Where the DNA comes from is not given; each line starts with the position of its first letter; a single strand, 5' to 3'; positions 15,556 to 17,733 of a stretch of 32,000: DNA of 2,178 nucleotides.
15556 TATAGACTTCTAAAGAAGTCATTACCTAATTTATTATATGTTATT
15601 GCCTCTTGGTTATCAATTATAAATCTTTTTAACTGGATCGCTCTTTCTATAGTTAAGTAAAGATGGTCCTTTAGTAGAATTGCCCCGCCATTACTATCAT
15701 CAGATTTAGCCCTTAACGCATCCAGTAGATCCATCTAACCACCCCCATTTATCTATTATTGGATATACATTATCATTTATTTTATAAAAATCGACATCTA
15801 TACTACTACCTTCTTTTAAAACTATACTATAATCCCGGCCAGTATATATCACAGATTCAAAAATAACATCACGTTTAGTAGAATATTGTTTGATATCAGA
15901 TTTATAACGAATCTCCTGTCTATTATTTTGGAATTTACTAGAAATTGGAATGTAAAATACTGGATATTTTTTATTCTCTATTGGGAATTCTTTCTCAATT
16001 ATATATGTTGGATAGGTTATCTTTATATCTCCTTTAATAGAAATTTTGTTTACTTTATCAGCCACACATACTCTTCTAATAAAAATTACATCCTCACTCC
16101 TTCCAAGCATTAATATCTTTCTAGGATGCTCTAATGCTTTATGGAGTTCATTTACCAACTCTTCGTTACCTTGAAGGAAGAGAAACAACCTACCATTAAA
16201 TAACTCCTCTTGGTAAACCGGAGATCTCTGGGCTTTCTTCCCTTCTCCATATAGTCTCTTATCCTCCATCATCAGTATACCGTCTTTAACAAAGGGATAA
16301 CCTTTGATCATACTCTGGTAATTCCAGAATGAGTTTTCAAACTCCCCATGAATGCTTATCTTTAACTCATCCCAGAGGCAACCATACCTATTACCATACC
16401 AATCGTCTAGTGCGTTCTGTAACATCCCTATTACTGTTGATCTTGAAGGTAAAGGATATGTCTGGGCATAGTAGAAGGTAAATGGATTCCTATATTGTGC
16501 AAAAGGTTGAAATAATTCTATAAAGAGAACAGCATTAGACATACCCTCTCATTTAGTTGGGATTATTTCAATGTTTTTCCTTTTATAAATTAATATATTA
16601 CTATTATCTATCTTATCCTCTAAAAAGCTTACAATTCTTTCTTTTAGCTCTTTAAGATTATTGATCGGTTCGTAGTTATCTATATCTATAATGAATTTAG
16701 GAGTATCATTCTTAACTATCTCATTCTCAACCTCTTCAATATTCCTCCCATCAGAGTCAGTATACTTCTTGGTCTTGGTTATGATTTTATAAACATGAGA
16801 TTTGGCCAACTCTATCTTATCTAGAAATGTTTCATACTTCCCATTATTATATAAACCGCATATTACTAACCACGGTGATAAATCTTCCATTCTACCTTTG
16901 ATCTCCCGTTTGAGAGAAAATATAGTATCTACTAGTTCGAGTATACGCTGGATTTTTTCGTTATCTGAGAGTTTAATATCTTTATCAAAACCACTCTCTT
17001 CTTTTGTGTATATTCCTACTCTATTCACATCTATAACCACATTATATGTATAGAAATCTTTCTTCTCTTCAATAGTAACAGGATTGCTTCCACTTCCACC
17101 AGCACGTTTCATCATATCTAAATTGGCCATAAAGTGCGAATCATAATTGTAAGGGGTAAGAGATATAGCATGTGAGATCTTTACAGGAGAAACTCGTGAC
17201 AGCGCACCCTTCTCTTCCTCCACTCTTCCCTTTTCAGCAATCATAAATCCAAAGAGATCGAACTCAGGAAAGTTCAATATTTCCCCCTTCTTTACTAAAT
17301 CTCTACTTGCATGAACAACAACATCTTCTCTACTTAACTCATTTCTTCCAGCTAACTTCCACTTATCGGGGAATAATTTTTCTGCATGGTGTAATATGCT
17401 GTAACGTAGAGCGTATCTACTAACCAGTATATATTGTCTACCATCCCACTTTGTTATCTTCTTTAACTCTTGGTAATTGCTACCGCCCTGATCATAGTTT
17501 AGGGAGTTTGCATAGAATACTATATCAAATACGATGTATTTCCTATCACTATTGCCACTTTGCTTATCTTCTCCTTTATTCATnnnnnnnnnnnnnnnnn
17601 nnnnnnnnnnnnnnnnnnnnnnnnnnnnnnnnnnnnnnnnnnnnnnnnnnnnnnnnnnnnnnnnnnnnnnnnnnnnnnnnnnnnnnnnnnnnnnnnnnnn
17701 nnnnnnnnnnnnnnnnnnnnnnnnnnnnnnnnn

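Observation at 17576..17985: Separate, out-of-frame small ORF with a perfect Shine-Dalgarno at the cas8/cas7 junction: a stand-alone Cas11-like gene in an otherwise I-B-type operon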

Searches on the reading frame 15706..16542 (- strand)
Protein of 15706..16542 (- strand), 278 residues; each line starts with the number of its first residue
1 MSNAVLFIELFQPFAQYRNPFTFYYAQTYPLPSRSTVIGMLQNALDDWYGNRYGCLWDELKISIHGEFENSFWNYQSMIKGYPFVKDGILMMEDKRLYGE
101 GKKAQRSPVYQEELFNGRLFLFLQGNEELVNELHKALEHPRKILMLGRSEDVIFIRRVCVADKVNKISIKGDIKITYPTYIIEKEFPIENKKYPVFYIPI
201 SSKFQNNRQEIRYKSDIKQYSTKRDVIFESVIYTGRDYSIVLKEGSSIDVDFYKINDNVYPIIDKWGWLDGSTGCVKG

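Call 5: search_protein_families(library=ncbifam, proteins=[window:15706-16542:-], max_evalue=0.01)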
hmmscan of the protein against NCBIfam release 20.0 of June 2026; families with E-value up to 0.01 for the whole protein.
window:15706-16542:- (278 aa): 5 families
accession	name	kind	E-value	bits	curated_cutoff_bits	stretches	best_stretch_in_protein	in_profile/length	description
TIGR01895.1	cas_Cas5t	exception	2.9e-28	98.9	96.7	1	5-209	3-187/217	type I-B CRISPR-associated protein Cas5b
TIGR02593.1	CRISPR_cas5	subfamily_domain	3.1e-14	52.4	17.8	1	5-45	1-41/43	CRISPR-associated protein Cas5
TIGR02586.1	cas5_cmx5_devS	exception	3.1e-06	27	111.5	0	100-147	82-130/183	type I-MYXAN CRISPR-associated protein Cas5/Cmx5/DevS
TIGR01868.1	casD_Cas5e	equivalog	5.2e-05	23.1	68.95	1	6-149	3-150/230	type I-E CRISPR-associated protein Cas5/CasD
TIGR02592.1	cas_Cas5h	exception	0.0026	17.5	97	1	5-225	2-211/241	type I-B CRISPR-associated protein Cas5b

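Call 6: search_protein_families(library=pfam, proteins=[window:15706-16542:-], max_evalue=0.01)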
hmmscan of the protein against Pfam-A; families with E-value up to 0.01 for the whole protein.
window:15706-16542:- (278 aa): 1 family
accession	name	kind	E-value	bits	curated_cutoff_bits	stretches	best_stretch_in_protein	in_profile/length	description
PF09704.15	Cas_Cas5d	-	1.5e-24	87.6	23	1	6-170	2-165/217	CRISPR-associated protein (Cas_Cas5)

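Call 7: search_protein_families(library=padloc, proteins=[window:15706-16542:-], max_evalue=1)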
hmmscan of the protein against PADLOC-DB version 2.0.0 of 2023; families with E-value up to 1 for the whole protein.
window:15706-16542:- (278 aa): 19 families
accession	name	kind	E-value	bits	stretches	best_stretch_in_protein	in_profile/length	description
PDLC01271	Cas5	-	7.9e-43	144.5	1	6-200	1-166/170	CAS-I-B; effector_G5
PDLC00947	Cas5b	-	7.8e-29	98.9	1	5-209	3-187/217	"CRISPR-associated protein Cas5, subtype I-B/TNEAP"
PDLC01453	Cas5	-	1.1e-27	95.3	1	5-246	3-195/205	CAS-I; effector_G5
PDLC01644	Cas5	-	7.9e-23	79.8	1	6-159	2-141/192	CAS-I; effector_G5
PDLC01306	Cas5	-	7.9e-22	76.3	1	6-168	1-139/174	CAS-I; effector_G5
PDLC00950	Cas5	-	8.3e-15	52.4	1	5-45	1-41/43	CRISPR-associated protein Cas5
PDLC02094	Cas5b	-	7.5e-12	43.1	2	5-69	3-60/358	-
PDLC02095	Cas5b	-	1.2e-09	36.1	2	8-42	4-38/199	-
PDLC01197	Cas5b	-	9e-09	33.4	1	14-162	12-139/215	CAS-I-B; effector_G5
PDLC01301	Cas5b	-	1.6e-08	32.9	2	10-43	5-38/168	CAS-I-B; effector_G5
PDLC01369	Cas5e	-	7.2e-08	30.7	1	7-149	2-129/163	CAS-I-E; effector_G5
PDLC01258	Cas5e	-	1.5e-06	26.3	1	7-149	2-131/165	CAS-I-E; effector_G5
PDLC00949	Cas5e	-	1.4e-05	23.1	1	6-149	3-150/230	"CRISPR-associated protein Cas5/CasD, subtype I-E/ECOLI"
PDLC00951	Cas5b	-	0.00069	17.5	1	5-225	2-211/241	"CRISPR-associated protein Cas5, subtype I-B/HMARI"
PDLC01432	Cas5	-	0.001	17.3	1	5-194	3-176/211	CAS-I-B; effector_G5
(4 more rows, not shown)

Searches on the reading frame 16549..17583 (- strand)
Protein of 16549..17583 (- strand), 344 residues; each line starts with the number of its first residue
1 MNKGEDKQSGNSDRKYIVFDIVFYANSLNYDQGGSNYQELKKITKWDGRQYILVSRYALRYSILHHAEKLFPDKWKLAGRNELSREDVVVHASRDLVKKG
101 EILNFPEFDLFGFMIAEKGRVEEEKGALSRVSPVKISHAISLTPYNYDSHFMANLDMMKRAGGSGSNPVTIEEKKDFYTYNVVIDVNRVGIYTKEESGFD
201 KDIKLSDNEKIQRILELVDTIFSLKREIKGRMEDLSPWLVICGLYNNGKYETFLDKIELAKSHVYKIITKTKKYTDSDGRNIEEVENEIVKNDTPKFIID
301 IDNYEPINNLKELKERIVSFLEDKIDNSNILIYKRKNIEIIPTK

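Call 5: search_protein_families(library=ncbifam, proteins=[window:16549-17583:-], max_evalue=0.01)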
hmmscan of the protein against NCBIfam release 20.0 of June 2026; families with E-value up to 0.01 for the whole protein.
window:16549-17583:- (344 aa): 2 families
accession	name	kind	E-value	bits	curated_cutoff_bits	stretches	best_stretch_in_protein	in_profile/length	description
TIGR02585.1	cas_Cst2_DevR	exception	5.7e-59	199.8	72.75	1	20-276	2-273/321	type I-B CRISPR-associated protein Cas7/Cst2/DevR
TIGR01875.1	cas_MJ0381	subfamily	3.7e-55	186.6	67.3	1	17-247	3-234/240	DevR family CRISPR-associated autoregulator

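Call 6: search_protein_families(library=pfam, proteins=[window:16549-17583:-], max_evalue=0.01)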
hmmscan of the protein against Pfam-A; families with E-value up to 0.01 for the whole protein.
window:16549-17583:- (344 aa): 1 family
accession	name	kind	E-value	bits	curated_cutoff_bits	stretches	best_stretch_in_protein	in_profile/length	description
PF01905.21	DevR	-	6.7e-34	117.7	23.8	1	17-244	1-250/270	CRISPR-associated negative auto-regulator DevR/Csa2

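Call 7: search_protein_families(library=padloc, proteins=[window:16549-17583:-], max_evalue=1)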
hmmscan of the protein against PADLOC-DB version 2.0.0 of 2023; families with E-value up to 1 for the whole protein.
window:16549-17583:- (344 aa): 8 families
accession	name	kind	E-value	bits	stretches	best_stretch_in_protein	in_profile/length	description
PDLC00961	Cas7b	-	1.5e-59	199.8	1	20-276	2-273/321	"CRISPR-associated protein Cas7/Cst2/DevR, subtype I-B/TNEAP"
PDLC01300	Cas7b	-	4.2e-57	191.6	1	20-284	2-237/266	CAS-I-B; effector_G7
PDLC00960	Cas7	-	9.9e-56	186.6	1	17-247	3-234/240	CRISPR-associated autoregulator DevR family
PDLC01455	Cas7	-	3.4e-54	182.2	1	16-318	5-263/268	CAS-I; effector_G7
PDLC01263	Cas7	-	2.9e-51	172.2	1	21-244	1-197/205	CAS-I; effector_G7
PDLC01610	Cas7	-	1.4e-42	143.7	1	17-262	1-235/241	CAS-I; effector_G7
PDLC01259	Cas7e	-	0.0049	15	1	87-188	132-222/309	CAS-I-E; effector_G7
PDLC00959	Cas7e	-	0.0082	14.2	1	108-187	162-235/325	"CRISPR-associated protein Cas7/Cse4/CasC, subtype I-E/ECOLI"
